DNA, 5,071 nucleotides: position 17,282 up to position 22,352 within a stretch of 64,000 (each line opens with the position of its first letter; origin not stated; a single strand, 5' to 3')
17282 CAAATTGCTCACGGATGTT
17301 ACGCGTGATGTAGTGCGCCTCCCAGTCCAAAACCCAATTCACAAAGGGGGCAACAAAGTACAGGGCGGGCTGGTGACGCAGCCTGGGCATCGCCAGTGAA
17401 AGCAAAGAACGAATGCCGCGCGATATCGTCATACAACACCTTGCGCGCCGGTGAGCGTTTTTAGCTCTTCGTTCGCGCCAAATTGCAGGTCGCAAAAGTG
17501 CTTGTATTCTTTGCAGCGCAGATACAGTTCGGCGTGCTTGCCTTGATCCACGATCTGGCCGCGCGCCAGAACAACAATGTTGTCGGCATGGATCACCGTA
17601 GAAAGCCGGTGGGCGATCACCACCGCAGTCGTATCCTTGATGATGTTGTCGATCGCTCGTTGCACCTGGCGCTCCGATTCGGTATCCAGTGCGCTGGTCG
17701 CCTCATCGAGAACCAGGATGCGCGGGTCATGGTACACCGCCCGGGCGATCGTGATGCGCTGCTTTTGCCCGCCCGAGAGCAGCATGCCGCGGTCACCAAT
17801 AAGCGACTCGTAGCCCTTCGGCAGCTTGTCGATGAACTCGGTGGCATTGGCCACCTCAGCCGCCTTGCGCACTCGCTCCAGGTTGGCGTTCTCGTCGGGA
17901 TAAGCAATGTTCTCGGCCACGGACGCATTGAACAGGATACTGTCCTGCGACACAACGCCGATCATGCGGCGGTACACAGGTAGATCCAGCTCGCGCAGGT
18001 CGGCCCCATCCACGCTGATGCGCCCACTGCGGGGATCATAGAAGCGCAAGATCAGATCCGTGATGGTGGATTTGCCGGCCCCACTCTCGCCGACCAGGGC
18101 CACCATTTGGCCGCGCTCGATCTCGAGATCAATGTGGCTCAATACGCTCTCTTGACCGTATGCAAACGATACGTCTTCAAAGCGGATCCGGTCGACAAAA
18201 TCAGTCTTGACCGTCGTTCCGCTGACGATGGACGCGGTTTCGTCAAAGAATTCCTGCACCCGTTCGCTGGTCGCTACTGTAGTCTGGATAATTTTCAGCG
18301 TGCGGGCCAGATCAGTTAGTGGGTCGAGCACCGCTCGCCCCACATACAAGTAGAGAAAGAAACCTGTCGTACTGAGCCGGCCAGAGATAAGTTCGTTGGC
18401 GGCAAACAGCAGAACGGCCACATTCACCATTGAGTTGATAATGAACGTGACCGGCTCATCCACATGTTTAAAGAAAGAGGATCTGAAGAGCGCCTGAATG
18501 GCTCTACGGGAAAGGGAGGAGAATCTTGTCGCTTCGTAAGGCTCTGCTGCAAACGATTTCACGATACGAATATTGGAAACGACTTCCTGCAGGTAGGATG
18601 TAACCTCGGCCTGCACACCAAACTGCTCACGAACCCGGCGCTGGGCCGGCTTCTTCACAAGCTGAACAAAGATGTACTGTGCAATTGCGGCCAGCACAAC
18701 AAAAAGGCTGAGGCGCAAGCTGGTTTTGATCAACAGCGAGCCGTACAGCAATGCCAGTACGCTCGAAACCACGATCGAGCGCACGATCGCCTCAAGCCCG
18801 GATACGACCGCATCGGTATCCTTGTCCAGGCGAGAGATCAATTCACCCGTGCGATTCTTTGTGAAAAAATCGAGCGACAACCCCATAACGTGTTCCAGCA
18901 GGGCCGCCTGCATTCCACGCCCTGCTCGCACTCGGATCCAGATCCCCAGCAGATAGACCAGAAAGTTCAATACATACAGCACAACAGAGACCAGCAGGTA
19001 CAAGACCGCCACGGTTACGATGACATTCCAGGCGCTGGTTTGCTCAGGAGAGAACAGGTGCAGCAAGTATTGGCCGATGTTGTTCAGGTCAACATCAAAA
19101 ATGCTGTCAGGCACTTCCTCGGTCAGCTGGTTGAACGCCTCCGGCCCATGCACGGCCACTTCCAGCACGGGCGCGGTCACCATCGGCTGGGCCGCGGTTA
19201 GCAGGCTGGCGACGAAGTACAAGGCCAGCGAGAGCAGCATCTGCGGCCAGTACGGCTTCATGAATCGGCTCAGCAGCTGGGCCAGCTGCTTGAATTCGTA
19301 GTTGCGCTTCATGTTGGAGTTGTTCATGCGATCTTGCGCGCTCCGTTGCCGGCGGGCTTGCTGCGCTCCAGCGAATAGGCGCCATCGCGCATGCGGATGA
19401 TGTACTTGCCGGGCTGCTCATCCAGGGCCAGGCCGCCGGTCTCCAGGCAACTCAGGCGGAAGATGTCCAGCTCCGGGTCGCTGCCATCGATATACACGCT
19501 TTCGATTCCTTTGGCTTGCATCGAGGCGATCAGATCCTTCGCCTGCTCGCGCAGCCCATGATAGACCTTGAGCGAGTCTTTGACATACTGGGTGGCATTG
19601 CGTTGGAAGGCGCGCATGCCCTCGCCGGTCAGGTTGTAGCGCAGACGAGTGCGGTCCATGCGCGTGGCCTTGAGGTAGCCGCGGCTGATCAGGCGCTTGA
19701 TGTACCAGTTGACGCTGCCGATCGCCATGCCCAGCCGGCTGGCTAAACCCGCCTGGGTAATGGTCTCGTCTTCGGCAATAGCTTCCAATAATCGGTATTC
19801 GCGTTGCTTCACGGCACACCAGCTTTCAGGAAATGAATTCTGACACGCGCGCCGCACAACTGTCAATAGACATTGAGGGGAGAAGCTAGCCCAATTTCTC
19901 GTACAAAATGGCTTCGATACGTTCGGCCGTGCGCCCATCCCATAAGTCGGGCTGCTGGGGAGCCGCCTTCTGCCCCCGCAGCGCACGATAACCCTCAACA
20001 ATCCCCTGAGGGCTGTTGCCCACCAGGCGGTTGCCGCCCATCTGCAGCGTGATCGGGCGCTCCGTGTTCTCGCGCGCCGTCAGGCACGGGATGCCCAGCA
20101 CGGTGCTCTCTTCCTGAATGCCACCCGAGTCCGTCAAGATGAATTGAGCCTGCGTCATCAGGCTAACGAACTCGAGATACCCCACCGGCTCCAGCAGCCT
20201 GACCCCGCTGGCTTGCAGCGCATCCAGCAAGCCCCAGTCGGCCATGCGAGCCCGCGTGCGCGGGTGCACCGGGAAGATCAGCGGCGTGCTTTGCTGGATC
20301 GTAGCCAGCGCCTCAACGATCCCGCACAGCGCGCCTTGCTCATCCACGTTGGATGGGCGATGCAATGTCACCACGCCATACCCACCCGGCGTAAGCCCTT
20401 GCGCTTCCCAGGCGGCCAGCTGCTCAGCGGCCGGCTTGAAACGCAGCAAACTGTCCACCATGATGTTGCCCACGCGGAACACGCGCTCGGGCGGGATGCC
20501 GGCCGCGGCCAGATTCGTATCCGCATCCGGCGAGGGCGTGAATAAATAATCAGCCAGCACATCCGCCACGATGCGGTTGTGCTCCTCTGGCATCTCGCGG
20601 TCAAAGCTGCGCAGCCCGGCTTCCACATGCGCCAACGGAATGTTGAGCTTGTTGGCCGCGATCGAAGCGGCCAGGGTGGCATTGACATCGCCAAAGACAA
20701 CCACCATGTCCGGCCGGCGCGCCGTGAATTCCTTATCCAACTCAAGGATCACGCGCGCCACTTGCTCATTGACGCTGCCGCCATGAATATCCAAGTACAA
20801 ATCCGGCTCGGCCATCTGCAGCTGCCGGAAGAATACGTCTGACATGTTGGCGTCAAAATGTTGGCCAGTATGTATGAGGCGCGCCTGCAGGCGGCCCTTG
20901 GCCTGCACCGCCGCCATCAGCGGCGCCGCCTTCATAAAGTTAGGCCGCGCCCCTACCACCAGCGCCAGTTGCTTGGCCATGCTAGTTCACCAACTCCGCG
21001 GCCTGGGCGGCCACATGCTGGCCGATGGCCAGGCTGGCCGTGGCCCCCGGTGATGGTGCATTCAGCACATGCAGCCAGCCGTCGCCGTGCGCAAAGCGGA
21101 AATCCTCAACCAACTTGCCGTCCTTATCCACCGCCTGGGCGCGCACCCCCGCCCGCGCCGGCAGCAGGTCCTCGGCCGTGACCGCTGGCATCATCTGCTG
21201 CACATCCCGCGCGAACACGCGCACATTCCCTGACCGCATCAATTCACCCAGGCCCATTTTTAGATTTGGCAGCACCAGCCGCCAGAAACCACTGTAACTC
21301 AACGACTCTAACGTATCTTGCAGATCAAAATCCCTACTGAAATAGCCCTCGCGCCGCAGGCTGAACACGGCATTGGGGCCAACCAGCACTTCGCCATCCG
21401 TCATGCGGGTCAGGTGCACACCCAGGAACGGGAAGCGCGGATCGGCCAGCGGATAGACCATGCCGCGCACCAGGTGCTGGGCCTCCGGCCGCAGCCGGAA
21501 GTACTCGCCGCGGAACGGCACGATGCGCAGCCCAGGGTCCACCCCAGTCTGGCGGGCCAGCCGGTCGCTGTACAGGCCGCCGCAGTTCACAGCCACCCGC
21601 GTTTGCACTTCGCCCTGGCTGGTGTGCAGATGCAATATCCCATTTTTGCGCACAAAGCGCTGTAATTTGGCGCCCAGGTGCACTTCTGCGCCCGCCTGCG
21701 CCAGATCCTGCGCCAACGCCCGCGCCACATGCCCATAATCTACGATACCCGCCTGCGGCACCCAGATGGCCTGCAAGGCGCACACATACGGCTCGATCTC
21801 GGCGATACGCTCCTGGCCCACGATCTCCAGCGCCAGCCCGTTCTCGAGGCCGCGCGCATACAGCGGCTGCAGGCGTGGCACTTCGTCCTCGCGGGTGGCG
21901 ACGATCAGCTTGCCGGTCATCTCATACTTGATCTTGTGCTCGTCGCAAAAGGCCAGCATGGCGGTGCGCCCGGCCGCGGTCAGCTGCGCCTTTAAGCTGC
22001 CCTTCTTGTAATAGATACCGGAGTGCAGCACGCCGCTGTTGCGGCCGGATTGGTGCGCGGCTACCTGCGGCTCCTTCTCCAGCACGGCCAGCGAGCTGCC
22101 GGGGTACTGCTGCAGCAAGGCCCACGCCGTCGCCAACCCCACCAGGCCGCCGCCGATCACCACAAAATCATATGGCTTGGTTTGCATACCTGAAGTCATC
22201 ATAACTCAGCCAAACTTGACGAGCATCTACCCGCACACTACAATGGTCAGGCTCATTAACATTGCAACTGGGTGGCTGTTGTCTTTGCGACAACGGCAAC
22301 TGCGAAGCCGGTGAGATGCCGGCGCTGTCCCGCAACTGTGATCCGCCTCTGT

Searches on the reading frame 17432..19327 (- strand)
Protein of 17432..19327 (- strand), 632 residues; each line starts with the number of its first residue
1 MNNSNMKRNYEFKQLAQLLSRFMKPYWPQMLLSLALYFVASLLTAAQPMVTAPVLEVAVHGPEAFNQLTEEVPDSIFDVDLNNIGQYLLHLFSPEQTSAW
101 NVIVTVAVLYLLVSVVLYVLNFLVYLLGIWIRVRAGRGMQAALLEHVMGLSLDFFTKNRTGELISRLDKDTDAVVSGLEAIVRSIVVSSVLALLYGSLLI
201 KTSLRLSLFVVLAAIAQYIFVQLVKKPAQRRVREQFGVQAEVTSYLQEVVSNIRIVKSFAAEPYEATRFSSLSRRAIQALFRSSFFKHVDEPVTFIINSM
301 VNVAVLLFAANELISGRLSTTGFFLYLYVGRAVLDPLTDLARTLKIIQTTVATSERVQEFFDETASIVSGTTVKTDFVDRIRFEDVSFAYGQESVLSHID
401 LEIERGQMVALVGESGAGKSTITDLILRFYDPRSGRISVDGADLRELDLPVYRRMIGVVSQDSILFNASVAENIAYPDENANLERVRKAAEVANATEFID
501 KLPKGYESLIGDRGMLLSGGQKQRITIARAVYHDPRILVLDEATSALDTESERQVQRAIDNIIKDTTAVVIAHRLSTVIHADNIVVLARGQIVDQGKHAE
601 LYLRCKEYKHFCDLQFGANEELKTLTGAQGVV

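Call 47: search_protein_families(library=pfam, proteins=[window:17432-19327:-], max_evalue=0.00001)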
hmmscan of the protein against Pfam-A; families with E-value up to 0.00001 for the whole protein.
window:17432-19327:- (632 aa): 3 families
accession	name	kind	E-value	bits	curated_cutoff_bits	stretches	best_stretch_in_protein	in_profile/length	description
PF00005.33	ABC_tran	-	3.1e-32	112.5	25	1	396-545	1-137/137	ABC transporter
PF00664.28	ABC_membrane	-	3.9e-30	105.9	28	1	31-326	2-263/274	ABC transporter transmembrane region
PF02463.25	SMC_N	-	2.7e-07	30.7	40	0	408-587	26-211/220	RecF/RecN/SMC N terminal domain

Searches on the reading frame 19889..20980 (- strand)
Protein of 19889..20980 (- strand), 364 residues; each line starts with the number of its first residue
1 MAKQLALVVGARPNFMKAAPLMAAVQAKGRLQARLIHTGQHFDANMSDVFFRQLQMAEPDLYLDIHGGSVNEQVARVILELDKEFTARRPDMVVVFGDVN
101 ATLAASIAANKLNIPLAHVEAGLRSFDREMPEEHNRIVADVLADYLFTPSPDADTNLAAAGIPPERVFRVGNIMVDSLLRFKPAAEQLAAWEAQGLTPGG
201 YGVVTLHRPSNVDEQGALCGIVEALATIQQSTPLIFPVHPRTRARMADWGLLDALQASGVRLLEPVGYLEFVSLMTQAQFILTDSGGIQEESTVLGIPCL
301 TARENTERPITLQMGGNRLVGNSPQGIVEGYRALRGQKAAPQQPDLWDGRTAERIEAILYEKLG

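Call 47: search_protein_families(library=pfam, proteins=[window:19889-20980:-], max_evalue=0.00001)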
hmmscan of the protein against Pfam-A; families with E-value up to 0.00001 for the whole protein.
window:19889-20980:- (364 aa): 2 families
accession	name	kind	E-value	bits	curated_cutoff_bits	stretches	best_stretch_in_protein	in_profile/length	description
PF02350.25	Epimerase_2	-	7.8e-103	344.4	30.6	1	24-359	2-346/347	UDP-N-acetylglucosamine 2-epimerase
PF13579.12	Glyco_trans_4_4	-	3.2e-06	28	29.7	0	76-172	65-157/158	Glycosyl transferase 4-like domain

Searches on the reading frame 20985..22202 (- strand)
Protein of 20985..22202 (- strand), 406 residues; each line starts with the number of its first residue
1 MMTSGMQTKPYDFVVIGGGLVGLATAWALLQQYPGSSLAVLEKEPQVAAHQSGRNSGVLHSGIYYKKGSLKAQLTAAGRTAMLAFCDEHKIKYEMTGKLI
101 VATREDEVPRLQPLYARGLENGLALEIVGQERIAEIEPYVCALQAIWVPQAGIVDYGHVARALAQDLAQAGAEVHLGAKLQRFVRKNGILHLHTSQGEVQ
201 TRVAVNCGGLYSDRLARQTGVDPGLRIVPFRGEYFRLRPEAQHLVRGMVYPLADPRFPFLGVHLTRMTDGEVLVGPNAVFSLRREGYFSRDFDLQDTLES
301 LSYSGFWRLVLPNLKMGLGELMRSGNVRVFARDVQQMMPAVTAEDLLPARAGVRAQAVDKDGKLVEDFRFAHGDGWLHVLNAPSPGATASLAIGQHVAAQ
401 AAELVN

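Call 47: search_protein_families(library=pfam, proteins=[window:20985-22202:-], max_evalue=0.00001)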
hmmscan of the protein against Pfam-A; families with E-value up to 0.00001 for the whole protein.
window:20985-22202:- (406 aa): 2 families
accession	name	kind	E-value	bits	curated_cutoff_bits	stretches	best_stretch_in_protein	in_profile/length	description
PF01266.30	DAO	-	1.5e-62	212.6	27.9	1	12-399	1-352/353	FAD dependent oxidoreductase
PF06039.21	Mqo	-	4.5e-09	35.8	27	1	147-394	170-437/489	Malate:quinone oxidoreductase (Mqo)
